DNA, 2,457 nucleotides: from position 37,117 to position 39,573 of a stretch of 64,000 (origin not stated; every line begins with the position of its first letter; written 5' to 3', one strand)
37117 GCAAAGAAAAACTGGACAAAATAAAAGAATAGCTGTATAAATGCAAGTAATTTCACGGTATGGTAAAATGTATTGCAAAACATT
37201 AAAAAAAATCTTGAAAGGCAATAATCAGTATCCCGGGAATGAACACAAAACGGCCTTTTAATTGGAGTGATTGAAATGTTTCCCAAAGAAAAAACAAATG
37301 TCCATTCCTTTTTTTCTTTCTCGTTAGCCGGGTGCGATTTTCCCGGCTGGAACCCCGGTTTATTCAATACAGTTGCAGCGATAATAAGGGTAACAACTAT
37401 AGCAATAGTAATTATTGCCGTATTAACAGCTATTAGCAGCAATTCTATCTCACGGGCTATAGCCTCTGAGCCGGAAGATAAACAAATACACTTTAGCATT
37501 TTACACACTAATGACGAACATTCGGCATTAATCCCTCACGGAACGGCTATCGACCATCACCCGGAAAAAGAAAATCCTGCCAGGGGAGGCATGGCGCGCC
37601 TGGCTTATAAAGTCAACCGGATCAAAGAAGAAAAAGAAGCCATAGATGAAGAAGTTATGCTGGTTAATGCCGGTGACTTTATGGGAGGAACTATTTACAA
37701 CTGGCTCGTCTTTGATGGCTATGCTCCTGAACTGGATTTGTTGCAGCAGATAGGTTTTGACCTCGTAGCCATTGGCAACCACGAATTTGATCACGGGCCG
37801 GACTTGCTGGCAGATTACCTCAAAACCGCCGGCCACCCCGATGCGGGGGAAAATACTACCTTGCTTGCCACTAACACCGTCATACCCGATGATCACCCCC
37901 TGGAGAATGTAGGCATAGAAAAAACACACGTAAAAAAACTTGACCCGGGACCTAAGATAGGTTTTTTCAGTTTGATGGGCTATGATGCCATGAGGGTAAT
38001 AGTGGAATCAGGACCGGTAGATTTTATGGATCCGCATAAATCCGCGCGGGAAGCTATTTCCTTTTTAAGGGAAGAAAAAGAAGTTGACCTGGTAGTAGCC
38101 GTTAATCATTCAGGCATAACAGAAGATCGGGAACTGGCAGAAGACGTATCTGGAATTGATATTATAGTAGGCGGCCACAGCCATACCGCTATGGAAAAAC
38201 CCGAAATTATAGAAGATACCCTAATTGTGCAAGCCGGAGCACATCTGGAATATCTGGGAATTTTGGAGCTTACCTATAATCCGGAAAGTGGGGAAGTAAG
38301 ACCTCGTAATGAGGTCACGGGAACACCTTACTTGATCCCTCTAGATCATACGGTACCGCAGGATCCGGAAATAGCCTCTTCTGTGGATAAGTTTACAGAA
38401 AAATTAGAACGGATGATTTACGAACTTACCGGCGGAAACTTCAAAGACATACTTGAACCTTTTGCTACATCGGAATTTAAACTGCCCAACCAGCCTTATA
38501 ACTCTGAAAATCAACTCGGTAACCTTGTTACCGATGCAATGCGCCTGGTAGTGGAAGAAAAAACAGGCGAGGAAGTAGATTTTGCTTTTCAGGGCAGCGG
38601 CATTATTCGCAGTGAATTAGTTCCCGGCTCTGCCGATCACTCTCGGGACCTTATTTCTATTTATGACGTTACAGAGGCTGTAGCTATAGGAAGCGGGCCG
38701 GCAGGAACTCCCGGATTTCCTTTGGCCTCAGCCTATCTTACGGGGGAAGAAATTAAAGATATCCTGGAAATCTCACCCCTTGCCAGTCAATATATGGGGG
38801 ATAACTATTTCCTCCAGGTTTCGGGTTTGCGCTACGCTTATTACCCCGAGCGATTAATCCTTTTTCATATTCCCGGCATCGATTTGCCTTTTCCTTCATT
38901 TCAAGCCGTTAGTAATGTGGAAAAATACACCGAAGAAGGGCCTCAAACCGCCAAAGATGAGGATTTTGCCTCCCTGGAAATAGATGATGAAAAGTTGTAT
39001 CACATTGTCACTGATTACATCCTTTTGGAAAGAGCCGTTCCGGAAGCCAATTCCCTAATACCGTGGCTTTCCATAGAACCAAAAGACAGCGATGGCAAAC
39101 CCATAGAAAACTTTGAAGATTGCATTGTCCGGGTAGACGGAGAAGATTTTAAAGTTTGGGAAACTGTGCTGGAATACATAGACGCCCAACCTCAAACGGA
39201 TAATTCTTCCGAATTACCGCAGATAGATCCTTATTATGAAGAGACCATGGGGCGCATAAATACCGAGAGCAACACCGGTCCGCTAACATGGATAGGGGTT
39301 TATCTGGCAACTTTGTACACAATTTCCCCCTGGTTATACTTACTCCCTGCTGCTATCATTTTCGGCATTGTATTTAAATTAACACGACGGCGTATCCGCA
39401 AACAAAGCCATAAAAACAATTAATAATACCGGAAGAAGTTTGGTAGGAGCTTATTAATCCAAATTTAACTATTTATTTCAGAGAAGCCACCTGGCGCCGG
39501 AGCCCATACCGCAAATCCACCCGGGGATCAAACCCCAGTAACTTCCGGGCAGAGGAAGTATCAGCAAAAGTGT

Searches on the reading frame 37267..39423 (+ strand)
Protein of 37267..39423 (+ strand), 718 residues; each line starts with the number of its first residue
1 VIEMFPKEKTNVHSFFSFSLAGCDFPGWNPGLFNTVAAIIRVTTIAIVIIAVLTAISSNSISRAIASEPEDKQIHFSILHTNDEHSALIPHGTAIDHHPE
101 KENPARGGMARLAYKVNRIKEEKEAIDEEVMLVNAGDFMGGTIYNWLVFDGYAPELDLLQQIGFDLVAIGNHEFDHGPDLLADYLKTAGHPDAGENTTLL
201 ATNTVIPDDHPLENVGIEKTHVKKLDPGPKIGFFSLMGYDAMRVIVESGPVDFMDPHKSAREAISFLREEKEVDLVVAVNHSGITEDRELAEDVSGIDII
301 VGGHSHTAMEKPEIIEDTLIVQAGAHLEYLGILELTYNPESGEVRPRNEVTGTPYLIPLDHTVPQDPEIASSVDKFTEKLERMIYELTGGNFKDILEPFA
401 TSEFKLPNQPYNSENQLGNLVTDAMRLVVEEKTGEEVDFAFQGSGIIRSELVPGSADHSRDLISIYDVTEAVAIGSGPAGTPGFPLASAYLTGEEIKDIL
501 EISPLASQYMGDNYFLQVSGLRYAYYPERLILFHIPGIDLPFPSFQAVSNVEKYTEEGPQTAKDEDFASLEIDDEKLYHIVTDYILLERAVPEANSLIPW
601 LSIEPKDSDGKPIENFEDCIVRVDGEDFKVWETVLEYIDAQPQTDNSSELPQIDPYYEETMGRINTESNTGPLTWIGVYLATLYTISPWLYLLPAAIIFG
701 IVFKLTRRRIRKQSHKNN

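Call 71: search_protein_families(library=pfam, proteins=[window:37267-39423:+], max_evalue=0.000001)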
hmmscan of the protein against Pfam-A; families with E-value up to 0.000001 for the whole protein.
window:37267-39423:+ (718 aa): 2 families
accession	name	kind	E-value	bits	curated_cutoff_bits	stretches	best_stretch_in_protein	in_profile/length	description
PF02872.23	5_nucleotid_C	-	2.1e-13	51.1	23.6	1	411-583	18-143/158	5'-nucleotidase, C-terminal domain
PF00149.33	Metallophos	-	6.5e-09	36.9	21.5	1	77-307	2-190/191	Calcineurin-like phosphoesterase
